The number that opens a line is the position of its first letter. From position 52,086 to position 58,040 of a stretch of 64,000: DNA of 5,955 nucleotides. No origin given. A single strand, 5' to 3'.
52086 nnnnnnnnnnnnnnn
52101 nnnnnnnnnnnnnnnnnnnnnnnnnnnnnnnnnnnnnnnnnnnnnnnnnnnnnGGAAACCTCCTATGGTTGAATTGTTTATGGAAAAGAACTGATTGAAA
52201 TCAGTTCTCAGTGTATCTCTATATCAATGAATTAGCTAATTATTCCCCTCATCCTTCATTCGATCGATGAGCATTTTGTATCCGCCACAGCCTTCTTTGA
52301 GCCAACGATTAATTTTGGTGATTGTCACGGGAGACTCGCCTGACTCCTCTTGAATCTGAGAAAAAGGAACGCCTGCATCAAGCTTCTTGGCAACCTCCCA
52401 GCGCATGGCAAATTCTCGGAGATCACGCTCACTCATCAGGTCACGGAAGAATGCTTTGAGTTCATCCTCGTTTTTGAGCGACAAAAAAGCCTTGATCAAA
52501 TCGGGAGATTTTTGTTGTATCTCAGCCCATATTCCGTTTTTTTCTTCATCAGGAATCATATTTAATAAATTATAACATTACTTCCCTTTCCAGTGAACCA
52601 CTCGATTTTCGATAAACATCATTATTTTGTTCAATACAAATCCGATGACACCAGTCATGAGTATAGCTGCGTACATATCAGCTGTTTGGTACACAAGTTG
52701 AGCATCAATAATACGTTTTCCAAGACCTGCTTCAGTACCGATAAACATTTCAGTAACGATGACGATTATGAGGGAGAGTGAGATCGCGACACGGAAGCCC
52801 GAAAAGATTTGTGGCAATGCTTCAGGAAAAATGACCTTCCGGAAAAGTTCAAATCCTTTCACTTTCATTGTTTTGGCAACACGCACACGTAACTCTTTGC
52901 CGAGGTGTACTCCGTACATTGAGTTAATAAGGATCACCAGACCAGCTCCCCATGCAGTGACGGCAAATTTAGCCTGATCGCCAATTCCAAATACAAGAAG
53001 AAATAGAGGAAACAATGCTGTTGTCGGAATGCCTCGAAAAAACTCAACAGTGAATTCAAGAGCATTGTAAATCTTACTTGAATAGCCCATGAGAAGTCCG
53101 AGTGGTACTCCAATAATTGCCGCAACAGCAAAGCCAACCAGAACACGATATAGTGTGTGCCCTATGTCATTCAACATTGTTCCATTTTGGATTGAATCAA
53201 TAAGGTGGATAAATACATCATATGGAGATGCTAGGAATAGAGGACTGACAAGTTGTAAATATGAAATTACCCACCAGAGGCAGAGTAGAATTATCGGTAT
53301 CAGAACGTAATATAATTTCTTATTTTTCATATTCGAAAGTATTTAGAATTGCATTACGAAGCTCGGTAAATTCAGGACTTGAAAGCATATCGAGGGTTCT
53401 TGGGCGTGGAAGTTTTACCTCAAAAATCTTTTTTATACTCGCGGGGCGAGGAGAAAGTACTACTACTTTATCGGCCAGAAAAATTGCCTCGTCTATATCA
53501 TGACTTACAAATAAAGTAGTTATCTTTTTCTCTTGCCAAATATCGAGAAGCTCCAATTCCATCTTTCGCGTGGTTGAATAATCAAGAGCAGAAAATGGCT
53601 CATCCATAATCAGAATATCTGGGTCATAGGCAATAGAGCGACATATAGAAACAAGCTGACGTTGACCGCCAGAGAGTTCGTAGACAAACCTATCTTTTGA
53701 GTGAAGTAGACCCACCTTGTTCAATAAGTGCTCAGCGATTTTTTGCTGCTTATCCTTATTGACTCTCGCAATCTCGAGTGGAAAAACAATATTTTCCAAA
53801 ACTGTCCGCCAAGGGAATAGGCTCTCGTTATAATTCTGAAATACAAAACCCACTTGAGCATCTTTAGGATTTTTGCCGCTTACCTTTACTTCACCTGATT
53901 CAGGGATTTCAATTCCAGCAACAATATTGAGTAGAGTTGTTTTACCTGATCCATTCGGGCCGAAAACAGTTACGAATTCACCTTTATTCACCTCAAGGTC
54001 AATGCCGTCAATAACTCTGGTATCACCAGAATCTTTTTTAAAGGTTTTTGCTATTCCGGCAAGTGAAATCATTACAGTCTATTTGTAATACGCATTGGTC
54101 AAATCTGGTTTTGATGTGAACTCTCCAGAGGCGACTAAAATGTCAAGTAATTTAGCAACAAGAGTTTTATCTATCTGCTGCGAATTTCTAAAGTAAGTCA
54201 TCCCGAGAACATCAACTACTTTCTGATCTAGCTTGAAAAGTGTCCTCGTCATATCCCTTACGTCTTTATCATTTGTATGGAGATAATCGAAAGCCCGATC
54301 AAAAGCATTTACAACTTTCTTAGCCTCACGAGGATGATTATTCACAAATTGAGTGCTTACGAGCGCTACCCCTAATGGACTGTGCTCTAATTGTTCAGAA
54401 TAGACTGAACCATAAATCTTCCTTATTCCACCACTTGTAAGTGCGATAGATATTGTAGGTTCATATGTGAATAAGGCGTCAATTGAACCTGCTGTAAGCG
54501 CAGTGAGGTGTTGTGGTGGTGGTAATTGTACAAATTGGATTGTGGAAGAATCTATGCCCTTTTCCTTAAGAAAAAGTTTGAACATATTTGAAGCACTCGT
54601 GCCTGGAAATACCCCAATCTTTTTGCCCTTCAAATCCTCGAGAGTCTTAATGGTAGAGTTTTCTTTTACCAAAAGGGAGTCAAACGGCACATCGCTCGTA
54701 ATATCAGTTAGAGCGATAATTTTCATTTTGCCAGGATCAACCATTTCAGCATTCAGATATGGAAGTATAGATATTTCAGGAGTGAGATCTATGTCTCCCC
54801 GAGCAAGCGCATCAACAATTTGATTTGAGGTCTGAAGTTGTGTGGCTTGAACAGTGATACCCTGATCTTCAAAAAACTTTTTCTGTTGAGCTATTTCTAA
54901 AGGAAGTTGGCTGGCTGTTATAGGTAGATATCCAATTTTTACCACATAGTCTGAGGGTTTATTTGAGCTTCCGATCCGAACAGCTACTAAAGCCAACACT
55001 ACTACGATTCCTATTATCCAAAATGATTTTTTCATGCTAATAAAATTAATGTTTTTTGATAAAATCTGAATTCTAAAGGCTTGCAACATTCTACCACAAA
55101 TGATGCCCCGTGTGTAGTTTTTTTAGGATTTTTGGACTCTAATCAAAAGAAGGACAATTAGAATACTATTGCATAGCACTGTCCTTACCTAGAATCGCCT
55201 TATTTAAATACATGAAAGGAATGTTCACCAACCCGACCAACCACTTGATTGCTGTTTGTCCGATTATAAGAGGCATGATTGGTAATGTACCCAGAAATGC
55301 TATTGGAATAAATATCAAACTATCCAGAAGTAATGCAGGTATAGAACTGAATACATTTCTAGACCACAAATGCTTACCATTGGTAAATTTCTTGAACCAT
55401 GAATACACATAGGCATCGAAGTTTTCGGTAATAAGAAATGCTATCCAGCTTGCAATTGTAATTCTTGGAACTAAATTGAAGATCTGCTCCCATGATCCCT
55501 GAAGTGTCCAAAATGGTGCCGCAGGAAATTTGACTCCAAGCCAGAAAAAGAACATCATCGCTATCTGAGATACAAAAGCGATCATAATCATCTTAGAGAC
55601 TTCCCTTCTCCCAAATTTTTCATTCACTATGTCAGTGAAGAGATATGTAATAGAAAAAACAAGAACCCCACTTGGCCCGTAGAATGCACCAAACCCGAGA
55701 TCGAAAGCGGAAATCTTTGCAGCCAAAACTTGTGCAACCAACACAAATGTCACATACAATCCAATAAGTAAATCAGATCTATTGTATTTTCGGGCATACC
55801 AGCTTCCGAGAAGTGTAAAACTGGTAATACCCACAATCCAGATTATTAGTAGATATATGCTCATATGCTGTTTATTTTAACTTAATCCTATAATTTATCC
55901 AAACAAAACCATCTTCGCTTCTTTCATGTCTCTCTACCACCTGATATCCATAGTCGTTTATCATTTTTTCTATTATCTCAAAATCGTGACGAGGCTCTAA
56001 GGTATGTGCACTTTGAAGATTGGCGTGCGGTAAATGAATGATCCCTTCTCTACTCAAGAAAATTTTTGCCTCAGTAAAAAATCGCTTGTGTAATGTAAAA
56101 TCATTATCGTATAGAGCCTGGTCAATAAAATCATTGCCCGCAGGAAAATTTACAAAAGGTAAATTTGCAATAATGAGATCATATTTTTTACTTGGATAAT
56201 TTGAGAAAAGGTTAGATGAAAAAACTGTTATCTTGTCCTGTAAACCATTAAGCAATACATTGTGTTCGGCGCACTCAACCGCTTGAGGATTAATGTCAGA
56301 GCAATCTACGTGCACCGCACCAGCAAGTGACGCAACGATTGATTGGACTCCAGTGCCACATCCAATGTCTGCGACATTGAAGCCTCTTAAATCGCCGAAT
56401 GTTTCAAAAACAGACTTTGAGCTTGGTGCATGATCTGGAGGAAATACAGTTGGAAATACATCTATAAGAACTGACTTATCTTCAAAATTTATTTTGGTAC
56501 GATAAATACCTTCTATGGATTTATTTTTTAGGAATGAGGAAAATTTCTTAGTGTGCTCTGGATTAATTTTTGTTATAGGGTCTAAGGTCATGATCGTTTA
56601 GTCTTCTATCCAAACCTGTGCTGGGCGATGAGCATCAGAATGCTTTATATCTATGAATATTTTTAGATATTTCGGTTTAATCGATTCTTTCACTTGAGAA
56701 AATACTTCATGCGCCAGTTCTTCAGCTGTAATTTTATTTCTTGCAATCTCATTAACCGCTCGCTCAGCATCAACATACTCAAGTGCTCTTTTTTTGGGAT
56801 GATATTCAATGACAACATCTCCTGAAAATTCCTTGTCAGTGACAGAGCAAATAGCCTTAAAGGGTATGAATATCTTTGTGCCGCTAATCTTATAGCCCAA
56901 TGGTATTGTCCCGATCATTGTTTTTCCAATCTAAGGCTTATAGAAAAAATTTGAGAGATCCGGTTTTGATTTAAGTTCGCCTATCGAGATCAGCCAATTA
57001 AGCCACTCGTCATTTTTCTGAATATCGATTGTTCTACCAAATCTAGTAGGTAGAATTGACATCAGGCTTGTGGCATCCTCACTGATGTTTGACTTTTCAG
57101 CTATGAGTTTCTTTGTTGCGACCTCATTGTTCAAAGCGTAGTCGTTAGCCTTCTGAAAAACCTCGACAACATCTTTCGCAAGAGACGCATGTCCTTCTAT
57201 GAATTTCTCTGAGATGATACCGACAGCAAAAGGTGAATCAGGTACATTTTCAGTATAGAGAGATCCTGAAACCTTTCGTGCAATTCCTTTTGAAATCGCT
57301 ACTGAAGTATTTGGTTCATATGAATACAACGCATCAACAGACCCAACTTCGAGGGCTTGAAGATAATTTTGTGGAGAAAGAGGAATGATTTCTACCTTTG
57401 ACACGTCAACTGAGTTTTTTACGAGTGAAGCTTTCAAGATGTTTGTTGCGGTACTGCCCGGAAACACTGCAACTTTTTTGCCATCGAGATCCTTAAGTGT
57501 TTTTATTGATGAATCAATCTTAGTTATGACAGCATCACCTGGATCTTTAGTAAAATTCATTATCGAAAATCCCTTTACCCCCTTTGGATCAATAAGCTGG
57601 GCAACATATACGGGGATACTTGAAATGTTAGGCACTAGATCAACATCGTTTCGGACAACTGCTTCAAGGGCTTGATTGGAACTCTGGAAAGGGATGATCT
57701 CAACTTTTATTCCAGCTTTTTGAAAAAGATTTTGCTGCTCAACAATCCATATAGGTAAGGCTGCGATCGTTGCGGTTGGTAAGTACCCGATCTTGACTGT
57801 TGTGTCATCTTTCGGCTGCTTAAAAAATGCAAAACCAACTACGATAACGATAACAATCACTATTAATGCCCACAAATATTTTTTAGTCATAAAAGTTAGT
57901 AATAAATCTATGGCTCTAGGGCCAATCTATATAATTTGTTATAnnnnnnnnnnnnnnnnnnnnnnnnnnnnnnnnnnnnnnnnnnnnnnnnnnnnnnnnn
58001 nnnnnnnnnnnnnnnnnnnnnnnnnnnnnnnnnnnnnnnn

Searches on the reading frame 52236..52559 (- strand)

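Call 11: search_protein_families(library=pfam, proteins=[window:52236-52559:-], max_evalue=0.01)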
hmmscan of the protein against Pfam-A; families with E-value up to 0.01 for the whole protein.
window:52236-52559:- (107 aa): 1 family
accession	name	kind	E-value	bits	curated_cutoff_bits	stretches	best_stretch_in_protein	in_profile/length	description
PF01371.25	Trp_repressor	-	3.8e-15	56.1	27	1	21-101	6-87/88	Trp repressor protein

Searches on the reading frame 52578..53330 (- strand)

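Call 11: search_protein_families(library=pfam, proteins=[window:52578-53330:-], max_evalue=0.01)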
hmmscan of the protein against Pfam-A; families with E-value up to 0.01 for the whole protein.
window:52578-53330:- (250 aa): 1 family
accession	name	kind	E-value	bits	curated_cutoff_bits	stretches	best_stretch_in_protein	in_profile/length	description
PF00528.27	BPD_transp_1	-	2.5e-24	86.4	26.4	1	74-242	1-176/184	Binding-protein-dependent transport system inner membrane component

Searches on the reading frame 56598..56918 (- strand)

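Call 12: search_protein_families(library=pfam, proteins=[window:56598-56918:-], max_evalue=0.01)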
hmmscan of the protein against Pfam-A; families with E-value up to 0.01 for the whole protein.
window:56598-56918:- (106 aa): 2 families
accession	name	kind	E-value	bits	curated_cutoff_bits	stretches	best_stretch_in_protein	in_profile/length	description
PF01227.27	GTP_cyclohydroI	-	1e-05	25.5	27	1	18-94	65-141/179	GTP cyclohydrolase I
PF14489.11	QueF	-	0.0014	19.3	27.3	1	33-87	4-58/81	QueF-like protein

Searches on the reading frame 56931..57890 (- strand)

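Call 12: search_protein_families(library=pfam, proteins=[window:56931-57890:-], max_evalue=0.01)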
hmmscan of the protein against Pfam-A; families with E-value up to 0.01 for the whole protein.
window:56931-57890:- (319 aa): 4 families
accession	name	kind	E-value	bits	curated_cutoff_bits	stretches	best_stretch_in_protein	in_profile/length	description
PF09084.16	NMT1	-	7.8e-22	78.7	20.5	1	46-255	6-212/216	NMT1/THI5 like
PF13379.11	NMT1_2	-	2.5e-20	73.8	24.7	1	27-258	3-244/252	NMT1-like family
PF04069.17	OpuAC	-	3.1e-08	34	21.2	1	143-234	10-63/257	Substrate binding domain of ABC-type glycine betaine transport system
PF12974.12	Phosphonate-bd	-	1.3e-06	28.4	27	1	54-223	22-197/242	ABC transporter, phosphonate, periplasmic substrate-binding protein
